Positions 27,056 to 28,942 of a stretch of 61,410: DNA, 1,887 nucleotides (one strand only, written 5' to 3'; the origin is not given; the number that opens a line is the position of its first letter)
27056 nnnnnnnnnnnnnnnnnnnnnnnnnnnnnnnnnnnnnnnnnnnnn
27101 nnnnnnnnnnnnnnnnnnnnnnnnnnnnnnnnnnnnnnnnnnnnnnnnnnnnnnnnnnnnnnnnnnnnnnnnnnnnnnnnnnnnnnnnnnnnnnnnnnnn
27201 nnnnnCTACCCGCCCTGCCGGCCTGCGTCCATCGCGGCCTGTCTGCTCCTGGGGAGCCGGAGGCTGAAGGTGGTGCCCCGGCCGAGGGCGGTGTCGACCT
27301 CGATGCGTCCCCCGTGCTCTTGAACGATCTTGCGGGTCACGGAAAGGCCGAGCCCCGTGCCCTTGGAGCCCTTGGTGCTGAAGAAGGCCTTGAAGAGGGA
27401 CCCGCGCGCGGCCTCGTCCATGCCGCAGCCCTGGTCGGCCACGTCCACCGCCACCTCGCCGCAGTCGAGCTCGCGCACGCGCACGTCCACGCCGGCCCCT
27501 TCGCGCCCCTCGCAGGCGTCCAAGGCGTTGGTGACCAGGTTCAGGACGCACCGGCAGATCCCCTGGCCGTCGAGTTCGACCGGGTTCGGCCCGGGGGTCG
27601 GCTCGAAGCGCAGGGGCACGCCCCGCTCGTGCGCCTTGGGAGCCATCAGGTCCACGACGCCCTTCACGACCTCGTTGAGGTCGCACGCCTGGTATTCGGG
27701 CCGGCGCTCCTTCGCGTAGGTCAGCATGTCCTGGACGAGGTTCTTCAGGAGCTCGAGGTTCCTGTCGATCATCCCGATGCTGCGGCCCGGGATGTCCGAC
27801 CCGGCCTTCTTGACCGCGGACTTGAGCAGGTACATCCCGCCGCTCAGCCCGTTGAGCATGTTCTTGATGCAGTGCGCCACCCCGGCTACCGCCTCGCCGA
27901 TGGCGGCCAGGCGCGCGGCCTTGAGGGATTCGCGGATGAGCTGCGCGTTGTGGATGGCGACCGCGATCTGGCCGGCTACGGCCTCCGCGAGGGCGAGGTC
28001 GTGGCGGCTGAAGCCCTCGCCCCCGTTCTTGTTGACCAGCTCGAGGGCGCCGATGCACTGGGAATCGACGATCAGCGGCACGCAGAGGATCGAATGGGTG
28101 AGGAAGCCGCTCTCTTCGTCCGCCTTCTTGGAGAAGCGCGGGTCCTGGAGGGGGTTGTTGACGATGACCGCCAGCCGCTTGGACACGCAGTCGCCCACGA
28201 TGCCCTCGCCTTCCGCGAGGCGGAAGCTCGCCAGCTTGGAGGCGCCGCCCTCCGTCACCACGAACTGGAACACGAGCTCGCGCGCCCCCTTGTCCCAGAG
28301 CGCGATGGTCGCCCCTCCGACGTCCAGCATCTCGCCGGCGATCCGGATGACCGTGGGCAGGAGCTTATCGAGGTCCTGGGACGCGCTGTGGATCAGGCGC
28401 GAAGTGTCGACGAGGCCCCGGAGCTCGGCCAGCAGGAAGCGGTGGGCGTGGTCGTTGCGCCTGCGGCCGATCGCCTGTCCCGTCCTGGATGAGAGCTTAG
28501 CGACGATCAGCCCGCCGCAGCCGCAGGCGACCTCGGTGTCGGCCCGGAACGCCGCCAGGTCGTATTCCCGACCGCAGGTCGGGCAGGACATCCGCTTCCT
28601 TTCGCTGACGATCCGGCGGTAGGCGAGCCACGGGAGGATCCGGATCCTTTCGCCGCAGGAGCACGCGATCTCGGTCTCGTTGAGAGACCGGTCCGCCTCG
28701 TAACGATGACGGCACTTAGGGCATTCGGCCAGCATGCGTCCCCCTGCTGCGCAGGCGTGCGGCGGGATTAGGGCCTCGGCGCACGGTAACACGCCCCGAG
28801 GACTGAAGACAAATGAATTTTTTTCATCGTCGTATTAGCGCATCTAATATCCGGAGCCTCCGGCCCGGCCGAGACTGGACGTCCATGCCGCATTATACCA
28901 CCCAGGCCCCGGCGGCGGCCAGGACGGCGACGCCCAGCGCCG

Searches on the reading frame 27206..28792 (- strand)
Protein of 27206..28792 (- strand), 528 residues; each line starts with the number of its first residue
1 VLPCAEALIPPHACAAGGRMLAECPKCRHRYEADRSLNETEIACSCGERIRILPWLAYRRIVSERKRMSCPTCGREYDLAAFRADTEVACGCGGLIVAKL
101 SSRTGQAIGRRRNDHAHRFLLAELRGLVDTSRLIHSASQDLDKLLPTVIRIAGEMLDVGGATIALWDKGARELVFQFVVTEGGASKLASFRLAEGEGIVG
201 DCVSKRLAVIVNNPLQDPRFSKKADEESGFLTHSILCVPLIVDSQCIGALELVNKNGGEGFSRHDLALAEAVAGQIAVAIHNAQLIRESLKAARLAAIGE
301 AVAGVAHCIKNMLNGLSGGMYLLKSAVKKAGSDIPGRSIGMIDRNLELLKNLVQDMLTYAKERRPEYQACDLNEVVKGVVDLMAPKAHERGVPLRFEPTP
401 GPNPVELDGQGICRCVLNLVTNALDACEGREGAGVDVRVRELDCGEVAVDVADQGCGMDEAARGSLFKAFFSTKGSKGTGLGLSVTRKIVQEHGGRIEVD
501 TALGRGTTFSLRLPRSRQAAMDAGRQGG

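Call 5: search_protein_families(library=pfam, proteins=[window:27206-28792:-], max_evalue=0.01)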
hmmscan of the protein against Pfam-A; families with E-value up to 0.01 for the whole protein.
window:27206-28792:- (528 aa): 6 families
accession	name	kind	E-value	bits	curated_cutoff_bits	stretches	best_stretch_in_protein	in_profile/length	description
PF02518.31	HATPase_c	-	1.8e-24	86.8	26.4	1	409-516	3-110/111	Histidine kinase-, DNA gyrase B-, and HSP90-like ATPase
PF01590.32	GAF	-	9e-19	68.8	22.4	1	140-280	1-133/133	GAF domain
PF13185.12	GAF_2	-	2.2e-17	64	28.6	1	139-281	2-136/136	GAF domain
PF13492.12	GAF_3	-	1.5e-10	42.1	27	1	140-282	1-129/129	GAF domain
PF00512.31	HisKA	-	0.00036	21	26.9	1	299-362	3-63/66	His Kinase A (phospho-acceptor) domain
PF24460.1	DUF7575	-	0.0022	17.8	28.5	0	68-78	4-14/28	Domain of unknown function (DUF7575)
